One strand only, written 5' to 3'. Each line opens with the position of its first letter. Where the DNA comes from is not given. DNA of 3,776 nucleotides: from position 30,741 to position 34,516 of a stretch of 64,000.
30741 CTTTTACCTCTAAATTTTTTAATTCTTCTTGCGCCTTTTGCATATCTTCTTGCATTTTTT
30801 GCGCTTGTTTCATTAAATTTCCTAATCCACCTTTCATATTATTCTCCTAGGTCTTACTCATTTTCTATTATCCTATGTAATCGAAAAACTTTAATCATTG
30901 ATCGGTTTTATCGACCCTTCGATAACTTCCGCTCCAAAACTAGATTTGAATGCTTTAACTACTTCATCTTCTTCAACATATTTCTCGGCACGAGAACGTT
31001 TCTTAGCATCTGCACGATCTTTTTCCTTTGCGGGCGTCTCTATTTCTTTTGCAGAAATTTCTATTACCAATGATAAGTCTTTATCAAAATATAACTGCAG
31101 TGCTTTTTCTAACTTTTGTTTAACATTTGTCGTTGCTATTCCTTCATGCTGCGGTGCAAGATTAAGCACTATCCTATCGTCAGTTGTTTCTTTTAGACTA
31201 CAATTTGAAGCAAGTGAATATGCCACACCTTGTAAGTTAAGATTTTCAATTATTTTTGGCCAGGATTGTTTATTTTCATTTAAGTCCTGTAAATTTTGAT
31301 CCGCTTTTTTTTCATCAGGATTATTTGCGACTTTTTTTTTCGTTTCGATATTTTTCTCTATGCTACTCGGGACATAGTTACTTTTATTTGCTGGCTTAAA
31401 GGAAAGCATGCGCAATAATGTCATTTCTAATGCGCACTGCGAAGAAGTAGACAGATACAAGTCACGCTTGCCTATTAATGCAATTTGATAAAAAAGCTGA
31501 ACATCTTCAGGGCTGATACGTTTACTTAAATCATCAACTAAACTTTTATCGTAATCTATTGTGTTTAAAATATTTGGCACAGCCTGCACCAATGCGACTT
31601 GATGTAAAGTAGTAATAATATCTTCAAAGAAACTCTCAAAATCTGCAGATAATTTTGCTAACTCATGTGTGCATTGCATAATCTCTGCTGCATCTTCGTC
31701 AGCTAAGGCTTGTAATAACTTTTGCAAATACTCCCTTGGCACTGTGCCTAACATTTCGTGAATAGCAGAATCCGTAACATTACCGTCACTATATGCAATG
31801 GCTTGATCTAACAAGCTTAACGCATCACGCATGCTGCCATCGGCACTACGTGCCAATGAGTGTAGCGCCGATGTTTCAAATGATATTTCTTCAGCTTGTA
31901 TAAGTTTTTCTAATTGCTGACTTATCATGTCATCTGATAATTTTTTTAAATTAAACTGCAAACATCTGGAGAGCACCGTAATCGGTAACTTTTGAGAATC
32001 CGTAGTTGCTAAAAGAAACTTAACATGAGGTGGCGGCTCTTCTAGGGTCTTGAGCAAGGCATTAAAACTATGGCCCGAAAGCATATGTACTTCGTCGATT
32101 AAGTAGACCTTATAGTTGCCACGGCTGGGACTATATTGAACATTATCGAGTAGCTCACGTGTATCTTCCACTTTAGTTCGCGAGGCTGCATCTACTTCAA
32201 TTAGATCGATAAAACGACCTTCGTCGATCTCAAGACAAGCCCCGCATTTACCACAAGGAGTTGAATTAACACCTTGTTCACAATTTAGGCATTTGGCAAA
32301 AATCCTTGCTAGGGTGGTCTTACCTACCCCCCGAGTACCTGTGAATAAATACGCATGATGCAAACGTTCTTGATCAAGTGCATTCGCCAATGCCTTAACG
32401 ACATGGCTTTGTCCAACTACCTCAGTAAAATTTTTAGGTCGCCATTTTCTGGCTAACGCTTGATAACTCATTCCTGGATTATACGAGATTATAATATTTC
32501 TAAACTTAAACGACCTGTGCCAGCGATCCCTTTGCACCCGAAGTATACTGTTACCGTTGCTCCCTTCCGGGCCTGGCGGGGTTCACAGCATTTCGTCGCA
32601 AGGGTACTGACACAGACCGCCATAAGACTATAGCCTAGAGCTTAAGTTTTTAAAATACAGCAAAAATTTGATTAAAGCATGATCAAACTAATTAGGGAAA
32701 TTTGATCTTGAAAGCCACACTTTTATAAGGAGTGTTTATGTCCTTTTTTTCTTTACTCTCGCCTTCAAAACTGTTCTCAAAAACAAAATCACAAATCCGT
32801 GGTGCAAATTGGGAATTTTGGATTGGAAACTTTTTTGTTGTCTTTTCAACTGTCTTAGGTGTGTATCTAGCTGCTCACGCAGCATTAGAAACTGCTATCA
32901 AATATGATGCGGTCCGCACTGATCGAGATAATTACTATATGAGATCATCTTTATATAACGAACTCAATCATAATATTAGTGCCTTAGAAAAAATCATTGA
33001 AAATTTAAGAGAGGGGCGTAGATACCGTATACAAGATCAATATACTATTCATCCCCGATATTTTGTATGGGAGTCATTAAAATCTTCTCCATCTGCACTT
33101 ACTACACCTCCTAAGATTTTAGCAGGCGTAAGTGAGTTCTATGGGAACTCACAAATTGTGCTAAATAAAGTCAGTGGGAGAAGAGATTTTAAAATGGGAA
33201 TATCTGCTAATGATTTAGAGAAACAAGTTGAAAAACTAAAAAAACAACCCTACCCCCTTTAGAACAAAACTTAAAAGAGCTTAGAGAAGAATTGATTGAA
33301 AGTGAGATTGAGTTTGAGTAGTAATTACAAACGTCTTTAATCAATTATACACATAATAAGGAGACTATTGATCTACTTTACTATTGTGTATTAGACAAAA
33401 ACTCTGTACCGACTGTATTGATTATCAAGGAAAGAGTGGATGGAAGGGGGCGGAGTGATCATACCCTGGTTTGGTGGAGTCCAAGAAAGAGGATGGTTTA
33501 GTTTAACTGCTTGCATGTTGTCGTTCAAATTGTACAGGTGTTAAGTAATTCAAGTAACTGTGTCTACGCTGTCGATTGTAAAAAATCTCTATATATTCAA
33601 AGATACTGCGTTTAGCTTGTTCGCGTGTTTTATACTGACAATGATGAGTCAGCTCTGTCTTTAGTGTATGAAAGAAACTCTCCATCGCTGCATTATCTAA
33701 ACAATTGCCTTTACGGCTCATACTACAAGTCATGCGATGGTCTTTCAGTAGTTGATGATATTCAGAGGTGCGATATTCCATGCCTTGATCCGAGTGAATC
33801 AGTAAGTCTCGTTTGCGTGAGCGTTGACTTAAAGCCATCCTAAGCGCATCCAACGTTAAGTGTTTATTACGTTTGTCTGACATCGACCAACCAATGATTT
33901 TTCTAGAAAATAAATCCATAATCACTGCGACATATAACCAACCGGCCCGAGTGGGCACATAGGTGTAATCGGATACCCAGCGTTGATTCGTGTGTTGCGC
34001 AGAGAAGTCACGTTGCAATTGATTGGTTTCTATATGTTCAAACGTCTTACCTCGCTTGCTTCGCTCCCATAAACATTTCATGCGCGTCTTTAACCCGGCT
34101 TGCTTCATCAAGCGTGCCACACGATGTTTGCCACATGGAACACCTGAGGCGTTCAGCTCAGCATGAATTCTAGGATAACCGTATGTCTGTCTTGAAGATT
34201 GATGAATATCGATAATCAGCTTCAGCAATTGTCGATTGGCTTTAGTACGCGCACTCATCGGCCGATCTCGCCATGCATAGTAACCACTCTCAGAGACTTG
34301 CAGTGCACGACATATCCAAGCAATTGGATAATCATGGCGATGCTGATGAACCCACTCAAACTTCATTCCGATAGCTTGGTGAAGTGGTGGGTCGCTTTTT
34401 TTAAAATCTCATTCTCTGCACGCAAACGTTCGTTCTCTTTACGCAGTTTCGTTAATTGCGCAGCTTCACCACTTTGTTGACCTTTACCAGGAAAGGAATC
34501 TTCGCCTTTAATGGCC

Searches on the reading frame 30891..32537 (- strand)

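Call 25: search_protein_families(library=pfam, proteins=[window:30891-32537:-], max_evalue=0.001)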
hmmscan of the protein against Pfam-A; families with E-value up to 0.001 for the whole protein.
window:30891-32537:- (548 aa): 13 families
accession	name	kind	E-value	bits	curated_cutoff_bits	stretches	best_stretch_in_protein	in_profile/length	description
PF13177.12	DNA_pol3_delta2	-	1.1e-43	149.4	27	1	42-200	1-160/161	DNA polymerase III, delta subunit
PF22608.2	DNAX_ATPase_lid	-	1.3e-21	76.6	27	1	205-252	2-49/49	DNA polymerase III clamp loader subunit, ATPase lid domain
PF12169.13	DNA_pol3_gamma3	-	3.7e-20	72.6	24.4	1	254-379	1-129/143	DNA polymerase III subunits gamma and tau domain III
PF12170.13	DNA_pol3_tau_5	-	3.5e-17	63.4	28.8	1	417-543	15-142/142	DNA polymerase III tau subunit V interacting with alpha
PF00004.35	AAA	-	7.3e-11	43.1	21.2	1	64-193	2-124/131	ATPase family associated with various cellular activities (AAA)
PF05496.18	RuvB_N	-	6.2e-07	29.8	27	1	33-95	2-68/159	Holliday junction DNA helicase RuvB P-loop domain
PF13401.12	AAA_22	-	1.6e-05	25.6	27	1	63-177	8-121/130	AAA domain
PF07728.20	AAA_5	-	1.6e-05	25.4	22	1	64-167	3-92/139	AAA domain (dynein-related subfamily)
PF13173.12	AAA_14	-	1.8e-05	25.2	27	1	61-183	3-102/129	AAA domain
PF13191.12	AAA_16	-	4.9e-05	24.3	32.6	1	40-131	2-100/167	AAA ATPase domain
PF13238.12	AAA_18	-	0.00015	22.7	29.4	0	65-148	3-78/128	AAA domain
PF16193.11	AAA_assoc_2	-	0.0005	20.7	34.3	0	216-262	3-54/81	AAA C-terminal domain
PF02367.23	TsaE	-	0.00094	19.6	26.6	0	48-92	8-53/128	Threonylcarbamoyl adenosine biosynthesis protein TsaE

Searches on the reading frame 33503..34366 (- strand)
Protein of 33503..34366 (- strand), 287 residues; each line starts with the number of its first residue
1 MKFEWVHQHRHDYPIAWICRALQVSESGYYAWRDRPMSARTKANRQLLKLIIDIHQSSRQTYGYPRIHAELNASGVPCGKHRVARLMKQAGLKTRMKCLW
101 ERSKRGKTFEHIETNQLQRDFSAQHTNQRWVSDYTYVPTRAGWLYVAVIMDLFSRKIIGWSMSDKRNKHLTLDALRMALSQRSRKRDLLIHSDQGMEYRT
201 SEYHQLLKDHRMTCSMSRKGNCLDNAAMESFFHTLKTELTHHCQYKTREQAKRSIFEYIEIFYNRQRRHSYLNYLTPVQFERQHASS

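Call 21: search_protein_families(library=pfam, proteins=[window:33503-34366:-], max_evalue=0.001)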
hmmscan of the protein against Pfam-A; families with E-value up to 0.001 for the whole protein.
window:33503-34366:- (287 aa): 5 families
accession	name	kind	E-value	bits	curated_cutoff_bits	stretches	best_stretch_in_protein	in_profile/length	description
PF00665.32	rve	-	3.5e-27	95.1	32.6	1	125-222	3-102/102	Integrase core domain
PF13276.12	HTH_21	-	3.1e-19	69.4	28.1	1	44-96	3-56/60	HTH-like domain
PF13333.12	rve_2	-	9.7e-19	67.7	22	1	229-283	1-54/56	Integrase core domain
PF13683.12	rve_3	-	1.5e-12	47.5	26.5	1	211-277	2-67/67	Integrase core domain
PF13610.12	DDE_Tnp_IS240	-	9.3e-07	29.5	27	1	128-255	2-126/139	DDE domain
